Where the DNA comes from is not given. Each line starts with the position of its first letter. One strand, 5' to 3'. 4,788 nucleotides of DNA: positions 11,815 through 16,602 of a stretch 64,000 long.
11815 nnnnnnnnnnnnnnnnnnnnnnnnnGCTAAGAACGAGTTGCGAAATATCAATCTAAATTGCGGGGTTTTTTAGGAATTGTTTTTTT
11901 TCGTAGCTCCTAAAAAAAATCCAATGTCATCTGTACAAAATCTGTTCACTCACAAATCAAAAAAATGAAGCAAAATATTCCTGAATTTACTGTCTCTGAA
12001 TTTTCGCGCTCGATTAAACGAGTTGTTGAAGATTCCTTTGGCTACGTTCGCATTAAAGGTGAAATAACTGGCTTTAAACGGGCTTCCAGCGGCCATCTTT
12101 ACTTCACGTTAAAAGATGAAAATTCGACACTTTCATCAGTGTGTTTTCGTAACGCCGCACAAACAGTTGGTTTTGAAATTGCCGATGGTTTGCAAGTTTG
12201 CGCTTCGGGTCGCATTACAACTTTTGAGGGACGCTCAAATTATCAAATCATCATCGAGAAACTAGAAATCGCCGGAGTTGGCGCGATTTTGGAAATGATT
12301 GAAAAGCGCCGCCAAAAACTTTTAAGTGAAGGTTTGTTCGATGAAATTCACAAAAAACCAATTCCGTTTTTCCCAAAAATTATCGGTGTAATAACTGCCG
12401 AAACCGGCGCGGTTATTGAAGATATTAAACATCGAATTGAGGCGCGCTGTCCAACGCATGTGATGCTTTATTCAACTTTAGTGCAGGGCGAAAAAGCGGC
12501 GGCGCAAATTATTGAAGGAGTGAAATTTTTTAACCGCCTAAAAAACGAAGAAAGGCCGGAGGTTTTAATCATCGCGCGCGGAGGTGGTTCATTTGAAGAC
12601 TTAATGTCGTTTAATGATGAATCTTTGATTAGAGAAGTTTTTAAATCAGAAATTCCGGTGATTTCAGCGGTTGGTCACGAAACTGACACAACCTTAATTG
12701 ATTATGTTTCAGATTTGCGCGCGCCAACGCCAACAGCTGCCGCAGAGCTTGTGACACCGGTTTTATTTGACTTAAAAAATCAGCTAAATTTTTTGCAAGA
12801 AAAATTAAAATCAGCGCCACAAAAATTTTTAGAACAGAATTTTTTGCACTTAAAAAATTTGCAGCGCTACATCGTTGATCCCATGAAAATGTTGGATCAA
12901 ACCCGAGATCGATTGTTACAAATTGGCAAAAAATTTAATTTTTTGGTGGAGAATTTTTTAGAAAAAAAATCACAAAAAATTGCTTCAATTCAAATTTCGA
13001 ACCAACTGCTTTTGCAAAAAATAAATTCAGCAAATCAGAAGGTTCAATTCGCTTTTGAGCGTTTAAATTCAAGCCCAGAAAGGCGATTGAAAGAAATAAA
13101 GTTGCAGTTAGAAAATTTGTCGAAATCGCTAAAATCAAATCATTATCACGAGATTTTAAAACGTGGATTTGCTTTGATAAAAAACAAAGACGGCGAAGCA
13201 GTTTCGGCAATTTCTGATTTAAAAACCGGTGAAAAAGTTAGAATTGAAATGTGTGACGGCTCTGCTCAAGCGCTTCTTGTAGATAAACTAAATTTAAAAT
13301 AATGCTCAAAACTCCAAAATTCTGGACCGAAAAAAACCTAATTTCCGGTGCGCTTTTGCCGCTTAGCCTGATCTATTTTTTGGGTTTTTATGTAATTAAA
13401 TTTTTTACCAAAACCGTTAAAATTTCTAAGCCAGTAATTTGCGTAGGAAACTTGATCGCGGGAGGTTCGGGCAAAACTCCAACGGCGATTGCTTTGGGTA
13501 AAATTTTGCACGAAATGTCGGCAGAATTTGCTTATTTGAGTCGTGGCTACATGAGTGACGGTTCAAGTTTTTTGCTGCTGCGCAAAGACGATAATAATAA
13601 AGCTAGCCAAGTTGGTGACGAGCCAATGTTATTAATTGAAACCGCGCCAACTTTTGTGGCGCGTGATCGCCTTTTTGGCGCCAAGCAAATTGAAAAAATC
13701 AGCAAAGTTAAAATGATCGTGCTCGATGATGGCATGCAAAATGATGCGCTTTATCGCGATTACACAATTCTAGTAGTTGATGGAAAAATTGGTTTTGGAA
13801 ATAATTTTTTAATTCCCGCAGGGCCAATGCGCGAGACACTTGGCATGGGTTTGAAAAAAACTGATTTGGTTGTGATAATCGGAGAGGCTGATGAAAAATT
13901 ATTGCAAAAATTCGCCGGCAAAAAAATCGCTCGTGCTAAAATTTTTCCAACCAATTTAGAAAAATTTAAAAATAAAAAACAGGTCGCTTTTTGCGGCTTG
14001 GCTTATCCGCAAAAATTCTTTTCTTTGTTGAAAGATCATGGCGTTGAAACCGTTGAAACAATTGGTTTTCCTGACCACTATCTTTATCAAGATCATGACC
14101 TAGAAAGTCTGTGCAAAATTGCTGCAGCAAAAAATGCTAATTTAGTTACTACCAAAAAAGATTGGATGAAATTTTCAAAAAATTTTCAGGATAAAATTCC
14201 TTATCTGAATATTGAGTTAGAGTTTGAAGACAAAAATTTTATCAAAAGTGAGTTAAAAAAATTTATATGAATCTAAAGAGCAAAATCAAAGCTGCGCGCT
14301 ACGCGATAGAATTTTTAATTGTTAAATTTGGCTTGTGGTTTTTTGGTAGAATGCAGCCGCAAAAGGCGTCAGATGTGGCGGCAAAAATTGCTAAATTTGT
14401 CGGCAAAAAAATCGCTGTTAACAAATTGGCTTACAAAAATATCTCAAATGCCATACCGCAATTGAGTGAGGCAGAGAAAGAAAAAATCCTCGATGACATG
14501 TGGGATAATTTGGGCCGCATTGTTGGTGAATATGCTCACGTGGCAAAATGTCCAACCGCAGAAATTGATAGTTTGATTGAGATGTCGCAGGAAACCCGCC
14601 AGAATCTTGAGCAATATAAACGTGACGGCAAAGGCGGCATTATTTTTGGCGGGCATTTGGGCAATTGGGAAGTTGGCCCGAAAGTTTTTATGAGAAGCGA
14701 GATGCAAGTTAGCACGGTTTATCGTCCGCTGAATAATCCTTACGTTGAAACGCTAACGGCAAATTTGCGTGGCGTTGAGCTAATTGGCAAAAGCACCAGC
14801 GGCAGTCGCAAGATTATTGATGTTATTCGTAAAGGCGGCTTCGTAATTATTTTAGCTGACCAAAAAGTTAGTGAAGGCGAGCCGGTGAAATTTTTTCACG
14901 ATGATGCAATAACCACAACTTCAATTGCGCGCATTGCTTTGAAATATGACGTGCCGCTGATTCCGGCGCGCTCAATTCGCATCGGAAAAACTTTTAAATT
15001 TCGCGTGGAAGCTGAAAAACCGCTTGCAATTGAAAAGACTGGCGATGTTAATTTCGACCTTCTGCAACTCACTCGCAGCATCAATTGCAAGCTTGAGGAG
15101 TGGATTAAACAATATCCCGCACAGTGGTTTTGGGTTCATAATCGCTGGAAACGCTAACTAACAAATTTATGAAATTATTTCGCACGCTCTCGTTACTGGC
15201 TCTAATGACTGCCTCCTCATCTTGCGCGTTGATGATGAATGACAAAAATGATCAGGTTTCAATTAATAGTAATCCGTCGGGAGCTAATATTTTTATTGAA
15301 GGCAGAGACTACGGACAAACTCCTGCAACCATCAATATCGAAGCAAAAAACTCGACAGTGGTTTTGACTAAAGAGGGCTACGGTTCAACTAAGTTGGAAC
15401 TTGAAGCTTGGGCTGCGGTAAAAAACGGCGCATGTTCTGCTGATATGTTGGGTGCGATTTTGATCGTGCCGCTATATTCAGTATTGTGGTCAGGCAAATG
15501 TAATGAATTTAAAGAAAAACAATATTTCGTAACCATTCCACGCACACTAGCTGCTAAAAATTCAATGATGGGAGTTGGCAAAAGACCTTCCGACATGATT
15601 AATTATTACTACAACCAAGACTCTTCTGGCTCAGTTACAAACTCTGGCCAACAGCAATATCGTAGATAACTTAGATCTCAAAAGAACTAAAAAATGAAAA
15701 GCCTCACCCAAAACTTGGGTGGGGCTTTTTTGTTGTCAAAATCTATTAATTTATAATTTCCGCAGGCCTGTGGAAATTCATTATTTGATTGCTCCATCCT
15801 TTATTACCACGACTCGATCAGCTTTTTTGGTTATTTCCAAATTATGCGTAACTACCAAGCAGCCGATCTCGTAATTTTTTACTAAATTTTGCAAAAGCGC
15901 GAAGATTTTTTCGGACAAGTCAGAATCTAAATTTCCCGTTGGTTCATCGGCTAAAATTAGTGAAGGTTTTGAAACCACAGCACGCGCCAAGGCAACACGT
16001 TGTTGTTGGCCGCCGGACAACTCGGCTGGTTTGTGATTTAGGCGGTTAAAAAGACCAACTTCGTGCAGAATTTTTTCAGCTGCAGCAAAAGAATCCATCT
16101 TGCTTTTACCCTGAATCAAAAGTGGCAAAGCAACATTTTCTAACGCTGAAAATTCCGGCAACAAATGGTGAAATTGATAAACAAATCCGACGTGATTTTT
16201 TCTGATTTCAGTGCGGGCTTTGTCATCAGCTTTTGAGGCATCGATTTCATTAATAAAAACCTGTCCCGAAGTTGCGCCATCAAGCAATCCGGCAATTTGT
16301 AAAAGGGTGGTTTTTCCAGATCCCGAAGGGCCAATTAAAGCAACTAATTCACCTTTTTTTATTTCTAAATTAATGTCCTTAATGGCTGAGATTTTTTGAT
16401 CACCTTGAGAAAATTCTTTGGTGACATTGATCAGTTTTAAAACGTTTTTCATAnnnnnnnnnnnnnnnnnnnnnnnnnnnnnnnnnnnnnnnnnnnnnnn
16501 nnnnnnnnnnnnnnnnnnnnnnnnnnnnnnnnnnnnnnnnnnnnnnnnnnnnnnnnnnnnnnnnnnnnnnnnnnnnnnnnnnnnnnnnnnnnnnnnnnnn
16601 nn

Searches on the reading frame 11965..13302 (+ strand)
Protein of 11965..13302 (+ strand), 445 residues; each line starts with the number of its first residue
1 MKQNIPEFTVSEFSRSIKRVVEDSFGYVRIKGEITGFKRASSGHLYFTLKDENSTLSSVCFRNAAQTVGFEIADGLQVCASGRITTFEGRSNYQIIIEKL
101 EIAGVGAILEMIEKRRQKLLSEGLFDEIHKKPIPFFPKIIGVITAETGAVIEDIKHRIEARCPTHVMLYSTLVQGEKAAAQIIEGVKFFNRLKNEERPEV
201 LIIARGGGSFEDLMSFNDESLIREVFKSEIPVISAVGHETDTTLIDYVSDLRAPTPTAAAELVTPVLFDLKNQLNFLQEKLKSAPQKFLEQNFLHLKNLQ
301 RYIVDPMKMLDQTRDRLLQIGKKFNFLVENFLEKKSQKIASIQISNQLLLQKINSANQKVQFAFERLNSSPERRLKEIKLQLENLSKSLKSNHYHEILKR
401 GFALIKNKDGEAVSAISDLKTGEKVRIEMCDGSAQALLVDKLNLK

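Call 25: search_protein_families(library=pfam, proteins=[window:11965-13302:+], max_evalue=0.000001)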
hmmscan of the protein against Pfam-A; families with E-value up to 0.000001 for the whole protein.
window:11965-13302:+ (445 aa): 3 families
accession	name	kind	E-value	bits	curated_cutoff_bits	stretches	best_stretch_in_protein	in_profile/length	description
PF02601.20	Exonuc_VII_L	-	1.5e-93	314.2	35.9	1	124-436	1-314/315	Exonuclease VII, large subunit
PF13742.12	tRNA_anti_2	-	1.3e-26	93.1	27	1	8-100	1-94/95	OB-fold nucleic acid binding domain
PF01336.31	tRNA_anti-codon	-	2.8e-11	43.6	27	1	28-102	1-74/75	OB-fold nucleic acid binding domain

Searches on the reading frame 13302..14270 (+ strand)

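Call 26: search_protein_families(library=pfam, proteins=[window:13302-14270:+], max_evalue=0.000001)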
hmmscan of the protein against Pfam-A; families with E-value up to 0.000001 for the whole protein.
window:13302-14270:+ (322 aa): 1 family
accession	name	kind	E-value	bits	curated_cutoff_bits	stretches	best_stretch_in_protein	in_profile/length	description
PF02606.20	LpxK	-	4.8e-78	263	27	1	17-319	4-324/328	Tetraacyldisaccharide-1-P 4'-kinase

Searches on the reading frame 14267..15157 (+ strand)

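Call 26: search_protein_families(library=pfam, proteins=[window:14267-15157:+], max_evalue=0.000001)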
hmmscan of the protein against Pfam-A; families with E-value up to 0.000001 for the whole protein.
window:14267-15157:+ (296 aa): 1 family
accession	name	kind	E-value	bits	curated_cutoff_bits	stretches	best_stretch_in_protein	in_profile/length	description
PF03279.18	Lip_A_acyltrans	-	1e-55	189.5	22.3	1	4-296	5-295/295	Bacterial lipid A biosynthesis acyltransferase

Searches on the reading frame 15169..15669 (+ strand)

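Call 26: search_protein_families(library=pfam, proteins=[window:15169-15669:+], max_evalue=0.000001)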
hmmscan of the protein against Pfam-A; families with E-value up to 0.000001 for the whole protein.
window:15169-15669:+ (166 aa): 1 family
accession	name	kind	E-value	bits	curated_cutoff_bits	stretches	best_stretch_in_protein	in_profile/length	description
PF08308.17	PEGA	-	7.5e-13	48.6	20.8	1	30-72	4-47/71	PEGA domain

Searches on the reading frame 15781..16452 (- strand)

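Call 14: search_protein_families(library=pfam, proteins=[window:15781-16452:-], max_evalue=0.00001)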
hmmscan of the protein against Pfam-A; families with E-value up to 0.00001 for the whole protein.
window:15781-16452:- (223 aa): 3 families
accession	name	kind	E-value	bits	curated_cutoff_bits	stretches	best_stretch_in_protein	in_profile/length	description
PF00005.33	ABC_tran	-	9.2e-34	117.4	25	1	25-172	2-136/137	ABC transporter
PF13304.12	AAA_21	-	1.5e-08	35.5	27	0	36-60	1-25/304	AAA domain, putative AbiEii toxin, Type IV TA system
PF02463.25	SMC_N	-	3.3e-07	30.4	40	1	35-218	25-212/220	RecF/RecN/SMC N terminal domain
